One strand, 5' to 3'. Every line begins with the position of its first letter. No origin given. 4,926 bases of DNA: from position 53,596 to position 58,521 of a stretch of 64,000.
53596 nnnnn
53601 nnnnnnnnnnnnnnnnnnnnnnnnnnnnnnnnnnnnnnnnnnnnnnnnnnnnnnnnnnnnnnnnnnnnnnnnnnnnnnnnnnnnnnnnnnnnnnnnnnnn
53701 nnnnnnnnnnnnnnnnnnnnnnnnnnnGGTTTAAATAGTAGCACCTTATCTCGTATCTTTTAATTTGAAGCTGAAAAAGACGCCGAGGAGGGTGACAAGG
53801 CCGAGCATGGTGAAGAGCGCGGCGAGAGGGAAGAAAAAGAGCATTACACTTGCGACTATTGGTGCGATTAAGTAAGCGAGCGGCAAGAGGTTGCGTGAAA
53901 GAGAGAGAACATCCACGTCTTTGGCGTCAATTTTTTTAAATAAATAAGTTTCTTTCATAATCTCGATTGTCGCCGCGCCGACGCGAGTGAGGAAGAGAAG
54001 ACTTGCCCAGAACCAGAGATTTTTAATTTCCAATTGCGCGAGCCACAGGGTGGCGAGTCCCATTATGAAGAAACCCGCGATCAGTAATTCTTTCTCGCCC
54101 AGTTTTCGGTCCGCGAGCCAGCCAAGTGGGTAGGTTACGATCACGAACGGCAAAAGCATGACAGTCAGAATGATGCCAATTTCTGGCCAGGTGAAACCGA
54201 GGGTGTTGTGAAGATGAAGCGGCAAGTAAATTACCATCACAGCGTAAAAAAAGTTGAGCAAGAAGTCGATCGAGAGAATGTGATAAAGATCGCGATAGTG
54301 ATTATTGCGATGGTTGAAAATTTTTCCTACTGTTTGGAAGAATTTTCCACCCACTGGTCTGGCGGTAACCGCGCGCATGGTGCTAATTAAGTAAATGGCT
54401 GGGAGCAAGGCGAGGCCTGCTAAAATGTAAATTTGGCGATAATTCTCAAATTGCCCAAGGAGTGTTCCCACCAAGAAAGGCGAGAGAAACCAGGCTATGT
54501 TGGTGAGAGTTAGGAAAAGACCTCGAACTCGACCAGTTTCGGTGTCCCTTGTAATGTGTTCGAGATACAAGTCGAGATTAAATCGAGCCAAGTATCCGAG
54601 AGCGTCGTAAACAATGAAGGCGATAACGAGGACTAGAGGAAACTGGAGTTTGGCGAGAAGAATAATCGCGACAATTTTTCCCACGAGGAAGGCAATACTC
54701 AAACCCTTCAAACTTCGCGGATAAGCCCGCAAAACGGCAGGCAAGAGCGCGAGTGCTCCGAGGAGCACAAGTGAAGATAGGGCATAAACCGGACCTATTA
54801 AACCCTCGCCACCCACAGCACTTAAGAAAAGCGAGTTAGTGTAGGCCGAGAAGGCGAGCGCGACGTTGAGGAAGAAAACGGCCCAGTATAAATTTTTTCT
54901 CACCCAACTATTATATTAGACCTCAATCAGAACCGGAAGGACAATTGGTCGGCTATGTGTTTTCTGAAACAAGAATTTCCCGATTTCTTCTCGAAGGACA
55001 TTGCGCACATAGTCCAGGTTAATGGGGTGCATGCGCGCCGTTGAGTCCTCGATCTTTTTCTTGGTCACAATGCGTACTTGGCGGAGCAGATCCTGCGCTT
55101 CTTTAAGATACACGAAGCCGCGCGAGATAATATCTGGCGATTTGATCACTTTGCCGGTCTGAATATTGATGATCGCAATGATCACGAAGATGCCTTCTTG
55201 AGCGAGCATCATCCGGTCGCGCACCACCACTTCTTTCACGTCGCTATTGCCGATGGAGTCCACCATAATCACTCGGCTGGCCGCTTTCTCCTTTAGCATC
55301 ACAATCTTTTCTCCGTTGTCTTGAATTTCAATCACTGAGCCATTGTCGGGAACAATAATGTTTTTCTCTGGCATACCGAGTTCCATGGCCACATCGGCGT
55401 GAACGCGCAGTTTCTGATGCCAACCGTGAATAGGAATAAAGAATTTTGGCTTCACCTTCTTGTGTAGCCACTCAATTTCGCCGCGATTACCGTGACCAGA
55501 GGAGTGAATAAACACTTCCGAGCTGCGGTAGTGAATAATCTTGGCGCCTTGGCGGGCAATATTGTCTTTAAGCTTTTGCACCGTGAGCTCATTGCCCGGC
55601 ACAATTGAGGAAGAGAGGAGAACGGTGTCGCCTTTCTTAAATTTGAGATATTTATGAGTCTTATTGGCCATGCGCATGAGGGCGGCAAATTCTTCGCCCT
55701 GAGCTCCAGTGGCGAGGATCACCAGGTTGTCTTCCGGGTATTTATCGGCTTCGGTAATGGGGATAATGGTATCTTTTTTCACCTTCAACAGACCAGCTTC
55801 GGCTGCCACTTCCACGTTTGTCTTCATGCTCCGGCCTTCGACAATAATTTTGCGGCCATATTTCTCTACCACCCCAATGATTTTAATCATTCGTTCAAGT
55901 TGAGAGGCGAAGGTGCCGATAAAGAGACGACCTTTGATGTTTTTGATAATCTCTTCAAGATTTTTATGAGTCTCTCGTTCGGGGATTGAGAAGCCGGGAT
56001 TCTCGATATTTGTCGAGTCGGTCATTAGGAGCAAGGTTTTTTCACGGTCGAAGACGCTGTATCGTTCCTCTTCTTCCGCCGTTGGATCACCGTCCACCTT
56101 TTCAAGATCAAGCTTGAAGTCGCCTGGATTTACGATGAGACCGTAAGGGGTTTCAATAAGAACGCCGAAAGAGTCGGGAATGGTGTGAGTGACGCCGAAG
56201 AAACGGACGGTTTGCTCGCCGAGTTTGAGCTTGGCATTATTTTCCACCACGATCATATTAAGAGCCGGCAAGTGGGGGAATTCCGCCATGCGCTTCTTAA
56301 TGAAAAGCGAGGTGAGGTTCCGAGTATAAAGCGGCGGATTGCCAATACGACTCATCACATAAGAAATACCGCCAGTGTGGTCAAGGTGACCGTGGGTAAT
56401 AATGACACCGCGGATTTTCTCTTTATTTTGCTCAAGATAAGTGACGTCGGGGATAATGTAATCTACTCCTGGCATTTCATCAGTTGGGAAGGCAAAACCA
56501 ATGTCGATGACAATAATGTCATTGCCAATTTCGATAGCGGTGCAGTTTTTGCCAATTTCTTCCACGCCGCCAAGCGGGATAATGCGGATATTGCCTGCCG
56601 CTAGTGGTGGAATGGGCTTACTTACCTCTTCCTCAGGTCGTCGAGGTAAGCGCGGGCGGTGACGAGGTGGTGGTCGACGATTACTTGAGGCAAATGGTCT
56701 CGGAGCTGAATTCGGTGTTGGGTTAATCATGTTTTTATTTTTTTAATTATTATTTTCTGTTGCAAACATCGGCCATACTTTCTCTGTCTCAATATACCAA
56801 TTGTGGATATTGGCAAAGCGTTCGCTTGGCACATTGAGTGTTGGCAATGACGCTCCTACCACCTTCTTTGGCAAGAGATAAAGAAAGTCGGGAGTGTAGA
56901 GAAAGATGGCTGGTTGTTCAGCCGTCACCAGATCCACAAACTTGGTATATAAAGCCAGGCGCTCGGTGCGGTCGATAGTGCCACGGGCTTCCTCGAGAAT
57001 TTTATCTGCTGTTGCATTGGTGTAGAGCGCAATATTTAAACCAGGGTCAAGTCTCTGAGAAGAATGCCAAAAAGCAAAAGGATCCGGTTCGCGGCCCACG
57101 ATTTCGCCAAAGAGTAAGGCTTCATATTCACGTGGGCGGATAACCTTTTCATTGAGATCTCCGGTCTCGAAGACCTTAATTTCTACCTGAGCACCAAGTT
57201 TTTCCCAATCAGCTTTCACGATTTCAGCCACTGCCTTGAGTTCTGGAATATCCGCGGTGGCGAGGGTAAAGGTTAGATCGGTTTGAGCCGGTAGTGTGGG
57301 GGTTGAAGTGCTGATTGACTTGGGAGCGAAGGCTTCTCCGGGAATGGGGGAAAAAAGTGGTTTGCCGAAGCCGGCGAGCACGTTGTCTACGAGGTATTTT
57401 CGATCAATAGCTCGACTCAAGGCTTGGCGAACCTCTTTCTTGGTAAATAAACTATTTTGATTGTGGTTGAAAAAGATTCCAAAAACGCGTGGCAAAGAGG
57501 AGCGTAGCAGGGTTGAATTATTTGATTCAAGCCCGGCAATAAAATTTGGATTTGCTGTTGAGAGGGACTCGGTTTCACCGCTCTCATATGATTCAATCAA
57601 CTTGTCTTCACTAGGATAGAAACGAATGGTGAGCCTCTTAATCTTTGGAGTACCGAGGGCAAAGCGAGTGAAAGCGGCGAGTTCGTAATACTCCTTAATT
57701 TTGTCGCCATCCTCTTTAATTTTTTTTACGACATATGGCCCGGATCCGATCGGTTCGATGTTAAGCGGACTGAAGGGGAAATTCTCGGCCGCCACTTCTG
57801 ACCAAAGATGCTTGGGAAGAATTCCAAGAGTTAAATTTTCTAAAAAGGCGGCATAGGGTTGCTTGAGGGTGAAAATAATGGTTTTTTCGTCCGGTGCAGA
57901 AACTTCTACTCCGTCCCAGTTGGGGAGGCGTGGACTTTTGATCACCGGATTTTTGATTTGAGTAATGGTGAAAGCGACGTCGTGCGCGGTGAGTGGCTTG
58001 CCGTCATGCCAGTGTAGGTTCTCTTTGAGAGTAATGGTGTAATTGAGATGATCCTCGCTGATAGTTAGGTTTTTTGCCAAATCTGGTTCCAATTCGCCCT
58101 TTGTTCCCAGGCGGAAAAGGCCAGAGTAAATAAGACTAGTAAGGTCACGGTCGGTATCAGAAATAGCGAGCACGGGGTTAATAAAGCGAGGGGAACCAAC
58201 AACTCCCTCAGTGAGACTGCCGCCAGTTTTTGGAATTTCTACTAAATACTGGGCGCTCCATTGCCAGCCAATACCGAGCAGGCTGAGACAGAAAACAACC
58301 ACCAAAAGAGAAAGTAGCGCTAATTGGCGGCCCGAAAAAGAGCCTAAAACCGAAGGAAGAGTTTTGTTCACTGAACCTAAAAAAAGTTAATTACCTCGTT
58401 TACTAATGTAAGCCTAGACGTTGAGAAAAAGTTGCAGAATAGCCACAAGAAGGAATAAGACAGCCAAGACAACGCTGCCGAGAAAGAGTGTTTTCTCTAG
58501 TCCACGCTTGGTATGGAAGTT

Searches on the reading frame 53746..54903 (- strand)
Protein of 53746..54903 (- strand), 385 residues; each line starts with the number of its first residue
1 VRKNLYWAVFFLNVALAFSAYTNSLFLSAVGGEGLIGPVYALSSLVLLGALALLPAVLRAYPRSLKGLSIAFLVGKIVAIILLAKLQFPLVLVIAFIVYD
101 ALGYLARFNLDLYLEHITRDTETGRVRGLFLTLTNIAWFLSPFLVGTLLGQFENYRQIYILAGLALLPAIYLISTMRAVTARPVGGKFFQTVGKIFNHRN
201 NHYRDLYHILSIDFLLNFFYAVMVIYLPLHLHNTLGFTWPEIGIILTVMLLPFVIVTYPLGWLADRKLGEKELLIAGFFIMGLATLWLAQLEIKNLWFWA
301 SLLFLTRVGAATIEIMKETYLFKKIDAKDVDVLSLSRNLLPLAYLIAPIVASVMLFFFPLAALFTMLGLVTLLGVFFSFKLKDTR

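Call 56: search_protein_families(library=pfam, proteins=[window:53746-54903:-], max_evalue=0.001)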
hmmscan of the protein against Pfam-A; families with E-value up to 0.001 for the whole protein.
window:53746-54903:- (385 aa): 1 family
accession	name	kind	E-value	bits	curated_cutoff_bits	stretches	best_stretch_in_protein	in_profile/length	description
PF07690.21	MFS_1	-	1.3e-15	57.7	33.4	2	214-378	6-171/347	Major Facilitator Superfamily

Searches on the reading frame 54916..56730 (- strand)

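Call 56: search_protein_families(library=pfam, proteins=[window:54916-56730:-], max_evalue=0.001)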
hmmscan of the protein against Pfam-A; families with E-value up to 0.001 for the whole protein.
window:54916-56730:- (604 aa): 5 families
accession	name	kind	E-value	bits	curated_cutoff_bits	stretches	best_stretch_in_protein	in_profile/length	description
PF22505.1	RNase_J_b_CASP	-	3.8e-41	140.3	27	1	266-390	1-125/126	Ribonuclease J, beta-CASP domain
PF17770.6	RNase_J_C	-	7.7e-23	81.9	23.8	1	502-604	1-102/102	Ribonuclease J C-terminal domain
PF00753.33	Lactamase_B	-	1.1e-13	52.1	22.7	1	61-216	6-161/196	Metallo-beta-lactamase superfamily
PF12706.13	Lactamase_B_2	-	2.7e-07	30.8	27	1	101-201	26-131/200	Beta-lactamase superfamily domain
PF07521.17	RMMBL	-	8.4e-06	26.1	21.6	1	408-461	12-63/63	Zn-dependent metallo-hydrolase RNA specificity domain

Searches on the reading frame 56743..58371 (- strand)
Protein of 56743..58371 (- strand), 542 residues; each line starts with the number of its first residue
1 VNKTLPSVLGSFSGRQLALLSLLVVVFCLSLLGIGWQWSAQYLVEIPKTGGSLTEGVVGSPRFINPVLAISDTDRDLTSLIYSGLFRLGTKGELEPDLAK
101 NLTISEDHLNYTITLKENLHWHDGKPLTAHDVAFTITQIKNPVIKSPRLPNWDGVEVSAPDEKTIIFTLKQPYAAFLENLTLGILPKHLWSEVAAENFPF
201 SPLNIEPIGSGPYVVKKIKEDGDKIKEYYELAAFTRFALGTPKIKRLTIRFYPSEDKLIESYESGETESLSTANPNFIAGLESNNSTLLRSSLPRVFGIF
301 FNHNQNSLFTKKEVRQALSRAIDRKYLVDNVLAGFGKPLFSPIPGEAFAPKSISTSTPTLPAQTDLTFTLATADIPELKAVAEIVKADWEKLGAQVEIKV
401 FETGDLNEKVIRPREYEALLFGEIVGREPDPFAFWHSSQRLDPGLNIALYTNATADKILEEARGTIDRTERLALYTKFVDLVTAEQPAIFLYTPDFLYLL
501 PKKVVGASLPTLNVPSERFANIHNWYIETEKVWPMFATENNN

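Call 56: search_protein_families(library=pfam, proteins=[window:56743-58371:-], max_evalue=0.001)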
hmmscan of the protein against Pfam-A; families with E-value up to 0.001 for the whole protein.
window:56743-58371:- (542 aa): 1 family
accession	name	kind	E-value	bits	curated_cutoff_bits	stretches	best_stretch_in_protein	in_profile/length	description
PF00496.27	SBP_bac_5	-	9.9e-60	203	32.4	1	93-436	1-358/368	Bacterial extracellular solute-binding proteins, family 5 Middle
